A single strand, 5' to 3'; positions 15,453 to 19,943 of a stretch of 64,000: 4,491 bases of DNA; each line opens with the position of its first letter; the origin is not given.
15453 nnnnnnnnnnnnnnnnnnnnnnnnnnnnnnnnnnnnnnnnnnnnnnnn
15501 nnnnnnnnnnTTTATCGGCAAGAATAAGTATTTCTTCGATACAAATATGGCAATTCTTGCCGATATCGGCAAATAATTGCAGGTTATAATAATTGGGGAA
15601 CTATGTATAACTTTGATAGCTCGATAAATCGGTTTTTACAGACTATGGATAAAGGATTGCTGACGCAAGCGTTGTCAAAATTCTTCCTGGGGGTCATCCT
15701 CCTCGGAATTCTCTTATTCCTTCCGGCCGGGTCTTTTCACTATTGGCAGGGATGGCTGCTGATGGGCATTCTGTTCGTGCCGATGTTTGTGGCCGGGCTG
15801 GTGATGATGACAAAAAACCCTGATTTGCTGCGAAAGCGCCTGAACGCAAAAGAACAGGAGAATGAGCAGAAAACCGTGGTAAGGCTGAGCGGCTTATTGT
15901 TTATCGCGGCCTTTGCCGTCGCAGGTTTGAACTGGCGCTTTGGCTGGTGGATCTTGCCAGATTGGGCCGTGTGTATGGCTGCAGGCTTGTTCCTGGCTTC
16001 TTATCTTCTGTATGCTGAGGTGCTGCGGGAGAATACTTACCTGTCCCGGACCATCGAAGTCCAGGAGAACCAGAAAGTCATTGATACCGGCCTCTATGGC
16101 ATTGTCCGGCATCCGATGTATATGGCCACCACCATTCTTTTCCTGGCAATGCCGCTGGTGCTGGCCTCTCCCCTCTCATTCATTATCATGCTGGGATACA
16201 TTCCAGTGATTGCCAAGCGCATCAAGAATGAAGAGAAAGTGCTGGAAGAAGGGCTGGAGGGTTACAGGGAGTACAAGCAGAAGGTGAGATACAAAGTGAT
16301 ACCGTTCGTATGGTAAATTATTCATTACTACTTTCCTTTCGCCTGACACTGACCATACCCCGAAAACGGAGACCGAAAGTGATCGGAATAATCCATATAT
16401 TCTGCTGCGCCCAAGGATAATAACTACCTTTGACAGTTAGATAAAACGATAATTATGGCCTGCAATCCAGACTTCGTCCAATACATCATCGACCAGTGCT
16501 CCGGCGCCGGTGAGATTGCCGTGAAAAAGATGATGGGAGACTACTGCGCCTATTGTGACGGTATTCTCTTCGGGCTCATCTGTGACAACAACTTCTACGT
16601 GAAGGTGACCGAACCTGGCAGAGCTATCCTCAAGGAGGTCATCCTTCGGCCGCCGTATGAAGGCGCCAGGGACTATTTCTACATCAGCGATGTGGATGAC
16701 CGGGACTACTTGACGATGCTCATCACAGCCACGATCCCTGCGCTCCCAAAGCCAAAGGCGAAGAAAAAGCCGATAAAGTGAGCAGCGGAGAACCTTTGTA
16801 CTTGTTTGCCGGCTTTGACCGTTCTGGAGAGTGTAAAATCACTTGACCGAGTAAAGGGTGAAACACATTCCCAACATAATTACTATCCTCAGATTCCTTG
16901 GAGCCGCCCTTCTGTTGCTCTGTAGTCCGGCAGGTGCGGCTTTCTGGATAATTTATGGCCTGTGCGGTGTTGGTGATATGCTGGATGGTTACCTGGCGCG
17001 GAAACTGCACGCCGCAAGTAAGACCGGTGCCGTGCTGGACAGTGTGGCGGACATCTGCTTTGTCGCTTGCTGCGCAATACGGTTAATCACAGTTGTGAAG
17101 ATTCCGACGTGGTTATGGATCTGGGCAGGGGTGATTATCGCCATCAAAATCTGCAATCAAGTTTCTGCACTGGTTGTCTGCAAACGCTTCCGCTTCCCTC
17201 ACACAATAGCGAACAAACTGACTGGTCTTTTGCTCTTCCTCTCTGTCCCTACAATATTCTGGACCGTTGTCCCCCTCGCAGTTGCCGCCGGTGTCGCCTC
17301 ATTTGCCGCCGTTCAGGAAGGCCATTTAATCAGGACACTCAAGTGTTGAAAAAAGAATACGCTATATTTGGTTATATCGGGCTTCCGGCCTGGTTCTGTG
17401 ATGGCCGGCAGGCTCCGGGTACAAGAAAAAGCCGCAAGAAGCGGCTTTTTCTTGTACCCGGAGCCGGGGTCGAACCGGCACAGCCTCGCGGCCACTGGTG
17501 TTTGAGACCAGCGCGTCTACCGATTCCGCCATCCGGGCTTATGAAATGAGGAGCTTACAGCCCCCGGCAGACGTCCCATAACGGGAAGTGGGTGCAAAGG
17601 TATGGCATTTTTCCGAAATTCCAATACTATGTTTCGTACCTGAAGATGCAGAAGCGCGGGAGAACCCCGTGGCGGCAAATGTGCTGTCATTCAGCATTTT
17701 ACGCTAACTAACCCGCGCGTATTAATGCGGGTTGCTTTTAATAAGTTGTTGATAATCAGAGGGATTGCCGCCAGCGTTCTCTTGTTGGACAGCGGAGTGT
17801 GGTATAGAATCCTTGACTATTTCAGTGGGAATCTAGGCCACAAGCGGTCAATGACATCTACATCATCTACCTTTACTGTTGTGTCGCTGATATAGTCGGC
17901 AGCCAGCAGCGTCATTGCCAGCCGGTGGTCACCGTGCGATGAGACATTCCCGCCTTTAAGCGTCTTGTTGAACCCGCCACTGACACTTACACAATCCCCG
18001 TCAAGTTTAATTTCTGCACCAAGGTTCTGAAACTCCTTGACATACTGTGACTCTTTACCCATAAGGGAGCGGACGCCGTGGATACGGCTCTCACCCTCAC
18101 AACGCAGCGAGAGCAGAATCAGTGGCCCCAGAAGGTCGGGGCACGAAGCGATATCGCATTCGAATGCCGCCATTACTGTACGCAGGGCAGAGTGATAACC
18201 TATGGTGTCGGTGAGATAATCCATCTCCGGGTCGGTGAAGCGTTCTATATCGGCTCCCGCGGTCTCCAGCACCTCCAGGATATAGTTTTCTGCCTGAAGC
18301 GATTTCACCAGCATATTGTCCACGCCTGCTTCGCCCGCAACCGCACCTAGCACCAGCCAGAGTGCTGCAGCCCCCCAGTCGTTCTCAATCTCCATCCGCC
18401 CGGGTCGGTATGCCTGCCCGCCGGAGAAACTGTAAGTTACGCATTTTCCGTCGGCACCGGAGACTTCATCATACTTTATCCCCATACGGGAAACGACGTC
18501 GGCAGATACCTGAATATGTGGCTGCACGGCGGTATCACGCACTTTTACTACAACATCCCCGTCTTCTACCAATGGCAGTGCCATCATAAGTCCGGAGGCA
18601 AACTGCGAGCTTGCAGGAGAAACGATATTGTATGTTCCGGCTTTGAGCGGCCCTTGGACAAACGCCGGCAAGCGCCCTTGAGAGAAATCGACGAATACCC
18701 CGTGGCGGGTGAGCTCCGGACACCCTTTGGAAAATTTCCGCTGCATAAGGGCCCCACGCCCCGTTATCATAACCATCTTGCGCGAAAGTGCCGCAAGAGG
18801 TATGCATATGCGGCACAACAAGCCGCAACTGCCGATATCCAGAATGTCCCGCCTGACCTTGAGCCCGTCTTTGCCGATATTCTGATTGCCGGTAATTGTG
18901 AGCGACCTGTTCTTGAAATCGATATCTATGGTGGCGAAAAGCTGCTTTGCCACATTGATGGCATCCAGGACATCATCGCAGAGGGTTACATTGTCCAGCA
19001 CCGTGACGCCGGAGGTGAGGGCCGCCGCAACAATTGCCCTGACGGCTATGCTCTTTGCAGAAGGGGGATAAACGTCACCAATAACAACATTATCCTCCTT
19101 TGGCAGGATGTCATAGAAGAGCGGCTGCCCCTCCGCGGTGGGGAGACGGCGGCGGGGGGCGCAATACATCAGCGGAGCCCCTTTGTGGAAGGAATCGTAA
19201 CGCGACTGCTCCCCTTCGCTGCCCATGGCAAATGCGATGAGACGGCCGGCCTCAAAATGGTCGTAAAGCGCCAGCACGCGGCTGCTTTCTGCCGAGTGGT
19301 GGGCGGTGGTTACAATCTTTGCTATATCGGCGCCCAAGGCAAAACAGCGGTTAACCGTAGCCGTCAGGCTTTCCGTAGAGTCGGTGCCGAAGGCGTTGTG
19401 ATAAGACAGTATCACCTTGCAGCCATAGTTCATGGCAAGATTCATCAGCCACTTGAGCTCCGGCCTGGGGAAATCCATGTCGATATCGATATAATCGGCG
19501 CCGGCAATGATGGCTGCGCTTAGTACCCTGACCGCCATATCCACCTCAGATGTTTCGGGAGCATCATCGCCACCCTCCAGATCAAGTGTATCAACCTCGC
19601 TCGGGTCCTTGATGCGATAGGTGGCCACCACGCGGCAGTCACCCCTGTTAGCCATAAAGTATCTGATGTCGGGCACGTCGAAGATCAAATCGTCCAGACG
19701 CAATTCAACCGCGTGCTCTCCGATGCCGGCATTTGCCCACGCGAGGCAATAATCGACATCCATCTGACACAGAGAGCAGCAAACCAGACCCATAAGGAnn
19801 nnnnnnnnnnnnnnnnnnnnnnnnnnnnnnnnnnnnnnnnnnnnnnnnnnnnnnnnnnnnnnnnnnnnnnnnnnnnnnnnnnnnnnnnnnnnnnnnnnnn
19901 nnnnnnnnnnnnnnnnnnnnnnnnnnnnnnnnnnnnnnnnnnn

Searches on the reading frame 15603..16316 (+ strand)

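Call 32: search_protein_families(library=pfam, proteins=[window:15603-16316:+], max_evalue=0.0001)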
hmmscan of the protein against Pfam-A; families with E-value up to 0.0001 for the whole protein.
window:15603-16316:+ (237 aa): 3 families
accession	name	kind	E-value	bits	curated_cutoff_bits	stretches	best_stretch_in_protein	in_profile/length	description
PF04140.19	ICMT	-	2.3e-10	41.2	24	1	129-215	5-94/95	Isoprenylcysteine carboxyl methyltransferase (ICMT) family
PF04191.18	PEMT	-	1.8e-09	38.4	25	1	125-216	5-100/105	Phospholipid methyltransferase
PF01222.22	ERG4_ERG24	-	4.8e-06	26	27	1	149-237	341-432/432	Ergosterol biosynthesis ERG4/ERG24 family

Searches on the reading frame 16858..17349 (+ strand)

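Call 32: search_protein_families(library=pfam, proteins=[window:16858-17349:+], max_evalue=0.0001)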
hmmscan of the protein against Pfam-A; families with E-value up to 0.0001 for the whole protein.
window:16858-17349:+ (163 aa): 1 family
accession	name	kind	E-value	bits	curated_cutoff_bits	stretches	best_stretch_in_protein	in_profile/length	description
PF01066.26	CDP-OH_P_transf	-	3e-17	63.8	22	1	3-140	2-138/152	CDP-alcohol phosphatidyltransferase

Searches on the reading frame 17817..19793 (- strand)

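Call 32: search_protein_families(library=pfam, proteins=[window:17817-19793:-], max_evalue=0.0001)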
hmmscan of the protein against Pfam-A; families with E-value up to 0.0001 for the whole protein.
window:17817-19793:- (658 aa): 2 families
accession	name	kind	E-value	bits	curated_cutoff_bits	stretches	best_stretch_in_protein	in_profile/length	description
PF00275.25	EPSP_synthase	-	5.2e-55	187.3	22.8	1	237-656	7-414/417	EPSP synthase (3-phosphoshikimate 1-carboxyvinyltransferase)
PF01487.21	DHquinase_I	-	9.2e-26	91.8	22.2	1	5-224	1-221/230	Type I 3-dehydroquinase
